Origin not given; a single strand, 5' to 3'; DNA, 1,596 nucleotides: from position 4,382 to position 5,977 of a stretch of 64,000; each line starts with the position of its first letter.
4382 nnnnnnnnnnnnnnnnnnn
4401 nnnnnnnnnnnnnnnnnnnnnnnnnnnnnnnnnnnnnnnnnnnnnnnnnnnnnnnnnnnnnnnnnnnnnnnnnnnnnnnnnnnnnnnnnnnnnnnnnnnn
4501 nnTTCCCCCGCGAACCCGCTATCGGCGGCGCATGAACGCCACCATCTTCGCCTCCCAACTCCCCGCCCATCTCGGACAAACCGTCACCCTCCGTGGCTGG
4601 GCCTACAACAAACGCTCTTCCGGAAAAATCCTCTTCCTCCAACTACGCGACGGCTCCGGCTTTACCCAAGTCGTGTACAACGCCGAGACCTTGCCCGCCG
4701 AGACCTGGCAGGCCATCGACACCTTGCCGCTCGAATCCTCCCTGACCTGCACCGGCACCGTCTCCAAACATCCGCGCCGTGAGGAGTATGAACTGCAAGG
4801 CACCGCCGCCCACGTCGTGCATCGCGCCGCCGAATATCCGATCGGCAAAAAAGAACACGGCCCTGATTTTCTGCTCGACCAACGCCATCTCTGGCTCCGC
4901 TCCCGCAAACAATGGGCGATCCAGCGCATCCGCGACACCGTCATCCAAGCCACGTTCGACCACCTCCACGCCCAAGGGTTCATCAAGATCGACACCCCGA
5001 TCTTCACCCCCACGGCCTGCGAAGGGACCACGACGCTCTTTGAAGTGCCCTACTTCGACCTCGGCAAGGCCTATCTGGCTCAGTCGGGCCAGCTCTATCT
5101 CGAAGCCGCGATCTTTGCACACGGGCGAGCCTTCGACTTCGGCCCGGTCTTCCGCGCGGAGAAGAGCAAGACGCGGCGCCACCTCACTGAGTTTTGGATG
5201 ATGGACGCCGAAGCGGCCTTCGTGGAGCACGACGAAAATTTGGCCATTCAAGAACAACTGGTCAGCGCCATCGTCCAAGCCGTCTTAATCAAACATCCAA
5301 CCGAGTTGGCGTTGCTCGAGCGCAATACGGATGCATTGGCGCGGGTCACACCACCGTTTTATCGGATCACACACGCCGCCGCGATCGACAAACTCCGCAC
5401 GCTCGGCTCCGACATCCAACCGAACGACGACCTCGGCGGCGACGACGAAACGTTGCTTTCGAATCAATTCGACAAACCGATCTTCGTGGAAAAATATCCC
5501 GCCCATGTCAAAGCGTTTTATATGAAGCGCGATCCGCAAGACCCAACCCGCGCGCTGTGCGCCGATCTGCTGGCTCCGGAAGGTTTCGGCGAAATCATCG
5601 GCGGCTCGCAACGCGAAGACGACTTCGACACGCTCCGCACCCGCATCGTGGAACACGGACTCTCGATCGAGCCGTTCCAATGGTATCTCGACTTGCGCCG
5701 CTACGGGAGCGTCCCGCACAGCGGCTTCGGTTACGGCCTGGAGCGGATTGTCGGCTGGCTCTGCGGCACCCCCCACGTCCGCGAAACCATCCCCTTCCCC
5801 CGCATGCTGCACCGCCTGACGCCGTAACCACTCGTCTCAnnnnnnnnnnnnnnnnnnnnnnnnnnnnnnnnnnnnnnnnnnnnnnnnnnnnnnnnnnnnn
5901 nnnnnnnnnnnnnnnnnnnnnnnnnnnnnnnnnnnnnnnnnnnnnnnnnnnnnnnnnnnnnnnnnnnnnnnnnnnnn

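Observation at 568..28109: Family 1: three ~150-nt elements with unrelated stems but conserved junction sequences (568-714, 4312-4461, 27958-28109)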

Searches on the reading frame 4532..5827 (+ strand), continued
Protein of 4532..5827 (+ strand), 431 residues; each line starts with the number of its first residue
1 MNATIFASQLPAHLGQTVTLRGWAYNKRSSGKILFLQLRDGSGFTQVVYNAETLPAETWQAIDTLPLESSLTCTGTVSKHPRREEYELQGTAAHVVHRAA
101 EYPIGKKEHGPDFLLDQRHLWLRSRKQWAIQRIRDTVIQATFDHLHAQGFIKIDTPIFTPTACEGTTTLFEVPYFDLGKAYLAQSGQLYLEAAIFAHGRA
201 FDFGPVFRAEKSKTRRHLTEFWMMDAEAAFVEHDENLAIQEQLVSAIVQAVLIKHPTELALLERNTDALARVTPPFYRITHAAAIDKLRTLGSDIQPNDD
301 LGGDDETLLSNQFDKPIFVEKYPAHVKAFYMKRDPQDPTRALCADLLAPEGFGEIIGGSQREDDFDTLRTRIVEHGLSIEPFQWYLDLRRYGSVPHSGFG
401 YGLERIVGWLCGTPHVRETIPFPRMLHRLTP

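Call 103: find_encoding_contigs(protein=P0047, flank=10000, max_places=2)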
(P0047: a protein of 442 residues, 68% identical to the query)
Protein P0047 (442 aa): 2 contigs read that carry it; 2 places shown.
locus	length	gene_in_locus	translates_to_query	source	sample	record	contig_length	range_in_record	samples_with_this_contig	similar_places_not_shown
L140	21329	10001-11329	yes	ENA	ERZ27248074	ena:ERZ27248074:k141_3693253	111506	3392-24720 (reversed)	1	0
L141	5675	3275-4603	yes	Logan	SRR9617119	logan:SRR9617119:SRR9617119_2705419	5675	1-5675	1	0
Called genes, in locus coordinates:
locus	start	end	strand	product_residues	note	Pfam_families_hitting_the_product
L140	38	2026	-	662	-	PF00270:DEAD, PF04851:ResIII, PF17757:UvrB_inter, PF27431:UvrB_3rd, PF00271:Helicase_C, PF12344:UvrB, PF02151:UVR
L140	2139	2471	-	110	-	PF00076:RRM_1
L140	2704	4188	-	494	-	PF01406:tRNA-synt_1e, PF00133:tRNA-synt_1 (faint), PF01921:tRNA-synt_1f (faint), PF09334:tRNA-synt_1g, PF09190:DALR_2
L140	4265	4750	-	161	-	PF02542:YgbB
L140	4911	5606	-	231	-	PF01128:IspD, PF12804:NTP_transf_3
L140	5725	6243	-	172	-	PF02559:CarD_TRCF_RID, PF21095:CarD_C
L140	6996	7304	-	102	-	-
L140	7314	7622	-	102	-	-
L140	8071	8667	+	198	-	PF01728:FtsJ, PF01209:Ubie_methyltran (weak), PF13847:Methyltransf_31 (faint)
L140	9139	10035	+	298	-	PF00483:NTP_transferase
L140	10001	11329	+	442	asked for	PF01336:tRNA_anti-codon, PF00152:tRNA-synt_2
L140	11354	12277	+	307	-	PF01545:Cation_efflux, PF16916:ZT_dimer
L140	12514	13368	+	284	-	PF00849:PseudoU_synth_2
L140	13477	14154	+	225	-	PF11249:DUF3047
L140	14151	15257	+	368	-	-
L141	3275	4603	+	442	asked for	PF01336:tRNA_anti-codon, PF00152:tRNA-synt_2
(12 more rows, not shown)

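Call 104: find_encoding_contigs(protein=P0066, flank=10000, max_places=1)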
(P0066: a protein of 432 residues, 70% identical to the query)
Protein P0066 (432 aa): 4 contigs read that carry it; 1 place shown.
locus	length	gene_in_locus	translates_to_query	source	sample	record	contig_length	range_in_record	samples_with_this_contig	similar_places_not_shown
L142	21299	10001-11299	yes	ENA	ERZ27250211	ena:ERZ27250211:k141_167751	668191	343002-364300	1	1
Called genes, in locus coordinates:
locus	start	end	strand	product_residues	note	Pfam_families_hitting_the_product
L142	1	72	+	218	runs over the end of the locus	PF07650:KH_2, PF05316:VAR1 (faint), PF00189:Ribosomal_S3_C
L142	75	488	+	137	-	PF00252:Ribosomal_L16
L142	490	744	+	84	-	PF00366:Ribosomal_S17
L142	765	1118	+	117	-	PF00238:Ribosomal_L14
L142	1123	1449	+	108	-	PF00467:KOW, PF17136:ribosomal_L24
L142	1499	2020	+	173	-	PF00281:Ribosomal_L5, PF00673:Ribosomal_L5_C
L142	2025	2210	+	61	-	PF00253:Ribosomal_S14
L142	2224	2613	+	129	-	PF00410:Ribosomal_S8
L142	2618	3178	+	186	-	PF00347:Ribosomal_L6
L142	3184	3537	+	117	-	PF00861:Ribosomal_L18p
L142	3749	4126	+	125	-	PF00333:Ribosomal_S5, PF03719:Ribosomal_S5_C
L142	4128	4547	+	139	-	PF00828:Ribosomal_L27A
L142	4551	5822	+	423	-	PF00344:SecY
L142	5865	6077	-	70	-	PF22570:LiaF-TM (weak), PF18917:LiaI-LiaF-like_TM1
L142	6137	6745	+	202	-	PF00406:ADK, PF02223:Thymidylate_kin (faint), PF13207:AAA_17, PF13238:AAA_18 (weak)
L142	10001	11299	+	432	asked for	PF01336:tRNA_anti-codon, PF00152:tRNA-synt_2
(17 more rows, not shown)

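Call 105: find_encoding_contigs(protein=P0036, flank=10000, max_places=1)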
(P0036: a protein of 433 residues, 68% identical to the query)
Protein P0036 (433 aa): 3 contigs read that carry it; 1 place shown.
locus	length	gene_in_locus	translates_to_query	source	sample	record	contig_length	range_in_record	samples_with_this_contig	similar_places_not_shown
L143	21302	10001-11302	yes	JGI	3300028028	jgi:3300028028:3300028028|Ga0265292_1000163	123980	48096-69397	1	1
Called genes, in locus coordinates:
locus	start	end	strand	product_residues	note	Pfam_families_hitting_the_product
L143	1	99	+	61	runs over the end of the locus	PF00253:Ribosomal_S14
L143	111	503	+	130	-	PF00410:Ribosomal_S8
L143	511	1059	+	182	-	PF00347:Ribosomal_L6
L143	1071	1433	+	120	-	PF00861:Ribosomal_L18p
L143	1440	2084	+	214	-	PF00333:Ribosomal_S5, PF03719:Ribosomal_S5_C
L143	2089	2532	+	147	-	PF00828:Ribosomal_L27A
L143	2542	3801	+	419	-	PF00344:SecY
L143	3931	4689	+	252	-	-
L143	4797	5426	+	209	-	PF00406:ADK, PF13207:AAA_17, PF13238:AAA_18, PF05191:ADK_lid (weak)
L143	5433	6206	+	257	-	PF00557:Peptidase_M24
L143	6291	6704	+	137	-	PF03652:RuvX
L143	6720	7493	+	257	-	PF11967:RecO_N, PF02565:RecO_C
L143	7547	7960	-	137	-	-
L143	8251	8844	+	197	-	PF01810:LysE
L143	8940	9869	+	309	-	PF00152:tRNA-synt_2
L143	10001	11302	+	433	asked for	PF01336:tRNA_anti-codon, PF00152:tRNA-synt_2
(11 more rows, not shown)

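Call 110: list_cluster_members(proteins=[L136:1879-4218:+])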
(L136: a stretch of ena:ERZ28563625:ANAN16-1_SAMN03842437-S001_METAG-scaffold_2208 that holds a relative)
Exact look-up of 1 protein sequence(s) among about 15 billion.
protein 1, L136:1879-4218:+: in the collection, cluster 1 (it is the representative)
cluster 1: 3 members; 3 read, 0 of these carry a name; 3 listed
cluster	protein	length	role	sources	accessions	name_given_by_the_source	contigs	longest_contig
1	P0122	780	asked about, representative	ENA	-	-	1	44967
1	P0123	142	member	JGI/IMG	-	-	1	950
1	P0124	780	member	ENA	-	-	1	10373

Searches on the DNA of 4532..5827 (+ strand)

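Call 69: search_rna_families(source=L124, start=13200, end=13850, threshold=evalue, max_evalue=10)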
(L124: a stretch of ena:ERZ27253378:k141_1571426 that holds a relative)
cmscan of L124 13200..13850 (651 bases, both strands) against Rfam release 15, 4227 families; matches with E-value up to 10: 3.
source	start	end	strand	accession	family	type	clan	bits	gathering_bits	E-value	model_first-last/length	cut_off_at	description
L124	13343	13490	-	RF04119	MIR1858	Gene; miRNA;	-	29.1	137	0.0076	33-171/197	no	MIR1858 microRNA precursor family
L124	13609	13651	+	RF03626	mir-9791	Gene; miRNA;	-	18.7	70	0.53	20-63/79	no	mir-9791 microRNA precursor family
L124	13406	13458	-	RF04036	mir-2076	Gene; miRNA;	-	14.6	90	8.1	1-68/68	no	mir-2076 microRNA precursor family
